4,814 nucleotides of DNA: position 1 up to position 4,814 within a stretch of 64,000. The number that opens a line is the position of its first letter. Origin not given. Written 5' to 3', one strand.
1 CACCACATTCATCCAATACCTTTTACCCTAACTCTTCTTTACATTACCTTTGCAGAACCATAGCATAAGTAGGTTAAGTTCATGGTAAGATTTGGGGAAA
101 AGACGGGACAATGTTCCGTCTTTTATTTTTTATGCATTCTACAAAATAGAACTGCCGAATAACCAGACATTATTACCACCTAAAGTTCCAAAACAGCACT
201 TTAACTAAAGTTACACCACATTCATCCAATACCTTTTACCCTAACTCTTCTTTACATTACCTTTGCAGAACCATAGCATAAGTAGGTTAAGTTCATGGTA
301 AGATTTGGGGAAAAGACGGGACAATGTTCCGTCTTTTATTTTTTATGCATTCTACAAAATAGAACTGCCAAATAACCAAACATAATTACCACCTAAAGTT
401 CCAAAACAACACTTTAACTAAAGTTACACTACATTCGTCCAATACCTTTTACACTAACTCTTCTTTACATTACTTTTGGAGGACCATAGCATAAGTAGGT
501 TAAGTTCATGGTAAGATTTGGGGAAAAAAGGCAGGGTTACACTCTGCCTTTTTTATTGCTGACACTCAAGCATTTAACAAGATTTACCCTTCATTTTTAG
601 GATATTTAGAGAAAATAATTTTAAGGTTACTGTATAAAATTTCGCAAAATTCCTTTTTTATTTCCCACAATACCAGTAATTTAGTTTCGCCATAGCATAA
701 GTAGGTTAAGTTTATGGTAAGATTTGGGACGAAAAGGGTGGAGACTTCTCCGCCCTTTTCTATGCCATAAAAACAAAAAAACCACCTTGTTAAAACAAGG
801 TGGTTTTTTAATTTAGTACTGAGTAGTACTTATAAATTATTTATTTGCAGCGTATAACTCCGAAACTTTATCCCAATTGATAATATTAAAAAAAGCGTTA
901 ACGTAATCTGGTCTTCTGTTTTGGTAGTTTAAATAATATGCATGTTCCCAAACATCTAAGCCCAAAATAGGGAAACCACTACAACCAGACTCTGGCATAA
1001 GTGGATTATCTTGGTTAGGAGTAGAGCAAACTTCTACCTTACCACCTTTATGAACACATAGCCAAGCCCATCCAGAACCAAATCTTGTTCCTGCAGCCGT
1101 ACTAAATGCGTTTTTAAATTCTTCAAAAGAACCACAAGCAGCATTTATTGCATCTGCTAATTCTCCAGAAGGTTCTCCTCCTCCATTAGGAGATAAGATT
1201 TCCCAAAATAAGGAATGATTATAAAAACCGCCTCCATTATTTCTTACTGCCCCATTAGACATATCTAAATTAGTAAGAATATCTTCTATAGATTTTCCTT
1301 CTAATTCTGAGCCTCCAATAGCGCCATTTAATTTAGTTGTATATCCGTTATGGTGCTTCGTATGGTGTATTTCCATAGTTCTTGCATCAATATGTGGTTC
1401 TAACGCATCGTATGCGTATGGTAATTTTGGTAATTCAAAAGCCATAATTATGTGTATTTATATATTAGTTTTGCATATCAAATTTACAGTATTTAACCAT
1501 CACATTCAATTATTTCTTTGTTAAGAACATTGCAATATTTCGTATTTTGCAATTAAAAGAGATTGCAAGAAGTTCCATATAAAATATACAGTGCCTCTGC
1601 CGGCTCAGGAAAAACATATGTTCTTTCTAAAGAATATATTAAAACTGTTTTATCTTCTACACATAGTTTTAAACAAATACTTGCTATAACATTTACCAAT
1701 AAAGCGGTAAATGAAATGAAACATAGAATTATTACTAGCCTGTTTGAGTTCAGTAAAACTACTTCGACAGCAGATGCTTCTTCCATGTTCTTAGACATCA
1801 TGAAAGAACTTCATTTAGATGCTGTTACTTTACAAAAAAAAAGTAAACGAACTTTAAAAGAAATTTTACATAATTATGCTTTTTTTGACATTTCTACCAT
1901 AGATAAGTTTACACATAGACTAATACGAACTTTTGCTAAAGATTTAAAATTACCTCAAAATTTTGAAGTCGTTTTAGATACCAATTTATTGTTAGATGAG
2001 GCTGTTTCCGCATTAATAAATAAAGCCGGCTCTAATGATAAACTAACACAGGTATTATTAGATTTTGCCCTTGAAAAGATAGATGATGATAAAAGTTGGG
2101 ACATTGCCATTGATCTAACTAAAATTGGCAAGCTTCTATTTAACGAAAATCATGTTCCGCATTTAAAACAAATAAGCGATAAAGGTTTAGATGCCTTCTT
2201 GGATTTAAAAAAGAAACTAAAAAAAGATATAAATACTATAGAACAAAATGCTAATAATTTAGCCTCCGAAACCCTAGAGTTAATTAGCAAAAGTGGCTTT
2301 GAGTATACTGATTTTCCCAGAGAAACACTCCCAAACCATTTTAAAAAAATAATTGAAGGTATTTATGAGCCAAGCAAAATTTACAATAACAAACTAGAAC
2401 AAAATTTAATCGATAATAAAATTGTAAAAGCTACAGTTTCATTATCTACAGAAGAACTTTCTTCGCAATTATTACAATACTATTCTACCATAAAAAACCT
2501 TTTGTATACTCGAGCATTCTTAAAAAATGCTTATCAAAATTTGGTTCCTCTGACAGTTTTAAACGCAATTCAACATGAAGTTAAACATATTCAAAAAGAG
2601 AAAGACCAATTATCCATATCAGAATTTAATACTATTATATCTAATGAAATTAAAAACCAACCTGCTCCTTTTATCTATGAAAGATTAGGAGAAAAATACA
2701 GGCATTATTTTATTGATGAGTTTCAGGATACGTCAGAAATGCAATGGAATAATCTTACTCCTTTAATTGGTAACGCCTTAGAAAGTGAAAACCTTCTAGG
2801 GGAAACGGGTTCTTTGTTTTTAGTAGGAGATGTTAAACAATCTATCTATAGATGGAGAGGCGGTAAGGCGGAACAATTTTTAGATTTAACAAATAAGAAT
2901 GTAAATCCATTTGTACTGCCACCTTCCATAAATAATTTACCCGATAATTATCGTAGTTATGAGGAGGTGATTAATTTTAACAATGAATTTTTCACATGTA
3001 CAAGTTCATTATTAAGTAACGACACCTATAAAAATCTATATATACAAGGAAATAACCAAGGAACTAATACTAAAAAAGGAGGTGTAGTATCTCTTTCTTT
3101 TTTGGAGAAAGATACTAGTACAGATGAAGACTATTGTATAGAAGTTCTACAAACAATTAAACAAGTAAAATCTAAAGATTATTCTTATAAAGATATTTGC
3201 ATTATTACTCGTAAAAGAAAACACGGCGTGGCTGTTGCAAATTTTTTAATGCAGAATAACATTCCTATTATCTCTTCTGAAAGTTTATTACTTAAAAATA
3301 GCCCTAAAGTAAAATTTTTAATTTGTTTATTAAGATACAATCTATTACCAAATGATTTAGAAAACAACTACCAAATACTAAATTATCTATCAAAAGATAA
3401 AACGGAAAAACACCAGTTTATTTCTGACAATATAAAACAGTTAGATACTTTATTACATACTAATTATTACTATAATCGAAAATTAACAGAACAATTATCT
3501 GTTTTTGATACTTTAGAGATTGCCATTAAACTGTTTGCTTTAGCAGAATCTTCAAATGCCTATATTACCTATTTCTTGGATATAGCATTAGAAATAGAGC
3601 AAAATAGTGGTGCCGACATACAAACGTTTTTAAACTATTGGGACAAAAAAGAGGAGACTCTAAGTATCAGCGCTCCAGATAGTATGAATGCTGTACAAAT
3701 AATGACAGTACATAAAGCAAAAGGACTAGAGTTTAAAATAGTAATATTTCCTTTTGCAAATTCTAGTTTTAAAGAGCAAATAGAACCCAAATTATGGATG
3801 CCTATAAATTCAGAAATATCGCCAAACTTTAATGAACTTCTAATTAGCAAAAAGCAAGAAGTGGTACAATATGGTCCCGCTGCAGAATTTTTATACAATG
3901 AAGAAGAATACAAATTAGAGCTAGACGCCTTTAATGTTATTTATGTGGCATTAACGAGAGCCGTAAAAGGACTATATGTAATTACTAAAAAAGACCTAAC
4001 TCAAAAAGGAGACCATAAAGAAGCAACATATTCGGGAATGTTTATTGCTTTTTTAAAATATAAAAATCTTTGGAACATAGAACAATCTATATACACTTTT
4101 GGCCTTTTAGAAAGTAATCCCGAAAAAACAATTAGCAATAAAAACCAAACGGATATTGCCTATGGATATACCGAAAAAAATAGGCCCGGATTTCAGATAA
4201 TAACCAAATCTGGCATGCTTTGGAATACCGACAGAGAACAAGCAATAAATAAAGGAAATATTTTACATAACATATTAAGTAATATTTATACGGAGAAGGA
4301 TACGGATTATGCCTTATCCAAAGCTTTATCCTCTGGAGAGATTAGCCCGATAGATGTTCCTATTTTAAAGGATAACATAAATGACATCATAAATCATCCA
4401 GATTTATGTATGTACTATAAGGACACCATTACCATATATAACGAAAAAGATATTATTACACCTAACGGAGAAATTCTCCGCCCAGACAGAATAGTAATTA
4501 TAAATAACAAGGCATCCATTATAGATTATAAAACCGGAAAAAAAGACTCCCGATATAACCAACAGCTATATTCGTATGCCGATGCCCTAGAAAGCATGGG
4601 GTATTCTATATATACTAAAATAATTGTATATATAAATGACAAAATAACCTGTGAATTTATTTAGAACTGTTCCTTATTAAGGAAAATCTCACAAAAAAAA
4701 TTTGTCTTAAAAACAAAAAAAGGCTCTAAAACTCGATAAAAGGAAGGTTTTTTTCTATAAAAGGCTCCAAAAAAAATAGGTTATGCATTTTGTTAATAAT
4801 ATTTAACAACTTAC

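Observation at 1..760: Tandem array of four sRNA-like units with conserved core but swapped terminator hairpins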

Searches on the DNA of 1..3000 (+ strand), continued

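Call 53: search_with_rna_model(model_id=R1, sources=[window, L136, L137, L144, L145, L146, L149, L150, L152, L160, L166, L169, L171, L174, L181, L185, L198, L199, L200, L201, L204, L205, L207, L210, L217, L013, L046, L089, L106, L024, L047, L122, L143, L168, L132, L164], max_evalue=0.01, make_alignment=true)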
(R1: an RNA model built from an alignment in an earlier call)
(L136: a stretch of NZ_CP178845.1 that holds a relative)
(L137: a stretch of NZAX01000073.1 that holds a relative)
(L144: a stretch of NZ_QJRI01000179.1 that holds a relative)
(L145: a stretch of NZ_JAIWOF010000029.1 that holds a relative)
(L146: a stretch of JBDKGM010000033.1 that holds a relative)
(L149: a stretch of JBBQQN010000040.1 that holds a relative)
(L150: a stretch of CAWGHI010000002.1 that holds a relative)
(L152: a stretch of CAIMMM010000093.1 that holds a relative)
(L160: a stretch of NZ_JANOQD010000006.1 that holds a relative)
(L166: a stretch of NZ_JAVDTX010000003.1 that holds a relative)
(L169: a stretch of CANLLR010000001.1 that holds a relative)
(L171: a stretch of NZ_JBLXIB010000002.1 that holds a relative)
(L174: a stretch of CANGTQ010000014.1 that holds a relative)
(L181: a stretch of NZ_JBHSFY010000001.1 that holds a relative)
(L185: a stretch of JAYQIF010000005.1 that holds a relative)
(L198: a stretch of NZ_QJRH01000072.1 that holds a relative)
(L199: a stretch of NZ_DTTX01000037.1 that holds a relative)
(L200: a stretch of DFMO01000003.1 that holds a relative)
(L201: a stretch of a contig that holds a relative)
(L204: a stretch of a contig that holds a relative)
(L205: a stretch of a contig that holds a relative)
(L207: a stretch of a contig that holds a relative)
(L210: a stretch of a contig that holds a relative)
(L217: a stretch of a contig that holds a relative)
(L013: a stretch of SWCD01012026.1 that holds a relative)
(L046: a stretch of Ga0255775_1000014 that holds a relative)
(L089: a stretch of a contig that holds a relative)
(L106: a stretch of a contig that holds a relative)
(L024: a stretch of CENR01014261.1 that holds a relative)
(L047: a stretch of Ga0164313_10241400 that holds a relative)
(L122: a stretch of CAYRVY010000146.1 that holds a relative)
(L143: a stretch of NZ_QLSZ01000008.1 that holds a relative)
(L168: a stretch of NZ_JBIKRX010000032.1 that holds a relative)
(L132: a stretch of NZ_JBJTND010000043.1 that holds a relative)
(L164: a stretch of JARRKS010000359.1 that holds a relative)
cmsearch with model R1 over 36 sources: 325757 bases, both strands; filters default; matches with E-value up to 0.01: 78.
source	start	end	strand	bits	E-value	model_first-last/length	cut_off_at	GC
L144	368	406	-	67.1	1.4e-14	1-39/39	no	0.36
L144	919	957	-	67.1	1.4e-14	1-39/39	no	0.36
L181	1251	1289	+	67.1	1.4e-14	1-39/39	no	0.36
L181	1843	1881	+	67.1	1.4e-14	1-39/39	no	0.36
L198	4188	4226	-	67.1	1.4e-14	1-39/39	no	0.36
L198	4738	4776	-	67.1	1.4e-14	1-39/39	no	0.36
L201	1905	1943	-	67.1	1.4e-14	1-39/39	no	0.36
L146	2167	2205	+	66.8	1.6e-14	1-39/39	no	0.38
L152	5402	5440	+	66.8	1.6e-14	1-39/39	no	0.38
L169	6771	6809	-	66.8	1.6e-14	1-39/39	no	0.38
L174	7622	7660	+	66.8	1.6e-14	1-39/39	no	0.38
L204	4981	5019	+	66.8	1.6e-14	1-39/39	no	0.38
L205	2343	2381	-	66.8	1.6e-14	1-39/39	no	0.38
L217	1480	1518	-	66.8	1.6e-14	1-39/39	no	0.38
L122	790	828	-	66.8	1.6e-14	1-39/39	no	0.38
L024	793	831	-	66.5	1.9e-14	1-39/39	no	0.41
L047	41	79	-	66.5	1.9e-14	1-39/39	no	0.41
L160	7390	7428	+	65.1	4.3e-14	1-39/39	no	0.36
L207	6351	6389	-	65.1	4.3e-14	1-39/39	no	0.36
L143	2500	2538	-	64.8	5.1e-14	1-39/39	no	0.33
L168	2089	2127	-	64.3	7.2e-14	1-39/39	no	0.33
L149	7708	7746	+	63.6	1.1e-13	1-39/39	no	0.38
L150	4942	4980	-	63.6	1.1e-13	1-39/39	no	0.38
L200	4389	4427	+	63.6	1.1e-13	1-39/39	no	0.38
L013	6878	6916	+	63.6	1.1e-13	1-39/39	no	0.38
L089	292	330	-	63.6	1.1e-13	1-39/39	no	0.38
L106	6486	6524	+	63.6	1.1e-13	1-39/39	no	0.38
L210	6480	6518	-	63.2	1.4e-13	1-39/39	no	0.36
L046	4489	4527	-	63.2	1.4e-13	1-39/39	no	0.36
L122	539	577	-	62.2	2.4e-13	1-39/39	no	0.31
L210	7388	7426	-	62.1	2.5e-13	1-39/39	no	0.38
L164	2636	2674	+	61.9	2.8e-13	1-39/39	no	0.38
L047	465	503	-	61.8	3.1e-13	1-39/39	no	0.38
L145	2641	2679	-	61.7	3.3e-13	1-39/39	no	0.36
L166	7241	7279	-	61.5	3.5e-13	1-39/39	no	0.33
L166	7952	7990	-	61.5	3.5e-13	1-39/39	no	0.33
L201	1617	1655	-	60.6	6.1e-13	1-39/39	no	0.36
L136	5111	5150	-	60.6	6.2e-13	1-39/39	no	0.35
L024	261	299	-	59.7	1.1e-12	1-39/39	no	0.38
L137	5942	5980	+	59.2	1.4e-12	1-39/39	no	0.38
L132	3047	3085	-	59.2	1.4e-12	1-39/39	no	0.38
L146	2361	2400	+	58.1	2.7e-12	1-39/39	no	0.35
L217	1286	1325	-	57.5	3.7e-12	1-39/39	no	0.35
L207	6032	6069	-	57.2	4.5e-12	1-39/39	no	0.37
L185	4373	4411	-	56.7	6e-12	1-39/39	no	0.33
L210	7778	7816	-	56.6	6.4e-12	1-39/39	no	0.38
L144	553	590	-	55.7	1e-11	1-39/39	no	0.37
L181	1617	1654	+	55.7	1e-11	1-39/39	no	0.37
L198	4373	4410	-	55.7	1e-11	1-39/39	no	0.37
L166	7051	7090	-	55.2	1.4e-11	1-39/39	no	0.32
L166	7466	7505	-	55.2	1.4e-11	1-39/39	no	0.32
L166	7709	7748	-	55.2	1.4e-11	1-39/39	no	0.32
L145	2232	2271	-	55.2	1.4e-11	1-39/39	no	0.35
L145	2442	2481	-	55.2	1.4e-11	1-39/39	no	0.35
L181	1435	1472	+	54.9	1.7e-11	1-39/39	no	0.34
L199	6835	6872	-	54.1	2.8e-11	1-39/39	no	0.32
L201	1433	1471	-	53.5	4e-11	1-39/39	no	0.33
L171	1820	1859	+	53.3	4.3e-11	1-39/39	no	0.32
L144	734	771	-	52.8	5.7e-11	1-39/39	no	0.39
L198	4555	4592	-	50.5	2.3e-10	1-39/39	no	0.37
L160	7615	7652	+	49.7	3.6e-10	1-39/39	no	0.37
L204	5267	5307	+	49.2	4.7e-10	1-39/39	no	0.34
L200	3962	4000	+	49.1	5.1e-10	1-39/39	no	0.38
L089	828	866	-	49.1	5.1e-10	1-39/39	no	0.38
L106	6255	6293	+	48.8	5.9e-10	1-39/39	no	0.41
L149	7341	7379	+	47.1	1.6e-09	1-39/39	no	0.41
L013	6615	6653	+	47.1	1.6e-09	1-39/39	no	0.41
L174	7812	7854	+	46.3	2.6e-09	1-39/39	no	0.33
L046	4743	4781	-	44.3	8.4e-09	1-39/39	no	0.36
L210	6687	6717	-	42.6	2.2e-08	1-31/39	no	0.35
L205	2151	2189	-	40.5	7.9e-08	1-39/39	no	0.36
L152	5592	5634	+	34.9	2.1e-06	1-39/39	no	0.33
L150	5659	5699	-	32.8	6.9e-06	1-39/39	no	0.46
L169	6585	6622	-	32.5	8.2e-06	1-39/39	no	0.32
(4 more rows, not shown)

Alignment A3: 78 matches aligned to the model, 52 columns, each read 5' to 3' on its own strand. Consensus structure (alignment columns), stored with it:
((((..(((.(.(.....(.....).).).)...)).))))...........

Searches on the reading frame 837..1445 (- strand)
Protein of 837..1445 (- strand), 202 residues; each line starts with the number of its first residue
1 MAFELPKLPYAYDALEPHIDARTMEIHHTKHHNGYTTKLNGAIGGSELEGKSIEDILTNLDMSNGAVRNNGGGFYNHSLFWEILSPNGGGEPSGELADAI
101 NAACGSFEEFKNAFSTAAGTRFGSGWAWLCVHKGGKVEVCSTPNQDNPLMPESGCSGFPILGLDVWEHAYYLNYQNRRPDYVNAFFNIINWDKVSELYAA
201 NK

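Call 11: find_encoding_contigs(protein=window:837-1445:-, flank=10000, max_places=10)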
Protein window:837-1445:- (202 aa): no gene with exactly this product is on record in the collection.
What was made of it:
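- Tried and rejected: It is not on record, so no direct source contig was found (call 11).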

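Call 62: search_protein_families(library=pfam, proteins=[window:837-1445:-])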
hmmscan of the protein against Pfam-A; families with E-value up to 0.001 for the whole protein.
window:837-1445:- (202 aa): 2 families
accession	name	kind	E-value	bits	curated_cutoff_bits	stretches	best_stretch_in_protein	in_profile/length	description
PF02777.23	Sod_Fe_C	-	1e-40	138.4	20.9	1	92-196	1-101/102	Iron/manganese superoxide dismutases, C-terminal domain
PF00081.27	Sod_Fe_N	-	1.1e-30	106.3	27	1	3-85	2-82/82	Iron/manganese superoxide dismutases, alpha-hairpin domain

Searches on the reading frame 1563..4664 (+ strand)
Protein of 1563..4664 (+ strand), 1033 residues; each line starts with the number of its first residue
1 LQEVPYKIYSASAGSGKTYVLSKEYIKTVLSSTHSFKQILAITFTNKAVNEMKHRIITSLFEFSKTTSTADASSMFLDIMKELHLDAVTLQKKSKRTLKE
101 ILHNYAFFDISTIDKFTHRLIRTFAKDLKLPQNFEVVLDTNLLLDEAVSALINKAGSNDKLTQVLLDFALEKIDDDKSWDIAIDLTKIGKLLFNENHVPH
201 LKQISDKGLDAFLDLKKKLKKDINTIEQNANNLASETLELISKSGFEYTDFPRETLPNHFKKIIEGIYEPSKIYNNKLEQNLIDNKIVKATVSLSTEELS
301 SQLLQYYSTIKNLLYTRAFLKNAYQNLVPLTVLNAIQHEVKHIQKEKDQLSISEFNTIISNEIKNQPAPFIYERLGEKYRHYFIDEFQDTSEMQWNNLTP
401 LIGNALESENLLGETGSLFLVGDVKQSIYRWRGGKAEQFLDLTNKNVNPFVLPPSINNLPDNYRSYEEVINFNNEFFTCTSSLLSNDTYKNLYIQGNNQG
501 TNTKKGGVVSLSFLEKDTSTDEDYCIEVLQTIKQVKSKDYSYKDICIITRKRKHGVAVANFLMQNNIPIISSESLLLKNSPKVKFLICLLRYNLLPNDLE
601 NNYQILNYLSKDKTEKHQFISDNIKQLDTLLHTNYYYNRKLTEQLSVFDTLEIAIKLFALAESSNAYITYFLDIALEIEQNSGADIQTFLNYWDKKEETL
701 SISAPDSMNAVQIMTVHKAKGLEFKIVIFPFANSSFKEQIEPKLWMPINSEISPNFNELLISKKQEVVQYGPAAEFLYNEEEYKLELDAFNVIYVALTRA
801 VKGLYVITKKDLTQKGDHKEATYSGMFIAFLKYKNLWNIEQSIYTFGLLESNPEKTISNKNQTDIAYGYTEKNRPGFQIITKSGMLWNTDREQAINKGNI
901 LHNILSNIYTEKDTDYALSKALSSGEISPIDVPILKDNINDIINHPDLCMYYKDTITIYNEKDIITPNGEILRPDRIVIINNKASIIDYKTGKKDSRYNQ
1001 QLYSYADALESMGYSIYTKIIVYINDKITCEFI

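Call 62: search_protein_families(library=pfam, proteins=[window:1563-4664:+])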
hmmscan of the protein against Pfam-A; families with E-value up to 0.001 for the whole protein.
window:1563-4664:+ (1033 aa): 4 families
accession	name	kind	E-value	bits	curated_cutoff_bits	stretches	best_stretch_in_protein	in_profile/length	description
PF00580.27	UvrD-helicase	-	1.2e-36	127.2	23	1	10-444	19-268/271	UvrD/REP helicase N-terminal domain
PF13361.12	UvrD_C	-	5.9e-21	75.7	25.6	2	674-809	247-348/350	UvrD-like helicase C-terminal domain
PF13245.12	AAA_19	-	8.6e-11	42.6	25.1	1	10-77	17-72/134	AAA domain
PF13538.12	UvrD_C_2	-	1.3e-08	35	27.4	0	713-732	4-25/52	UvrD-like helicase C-terminal domain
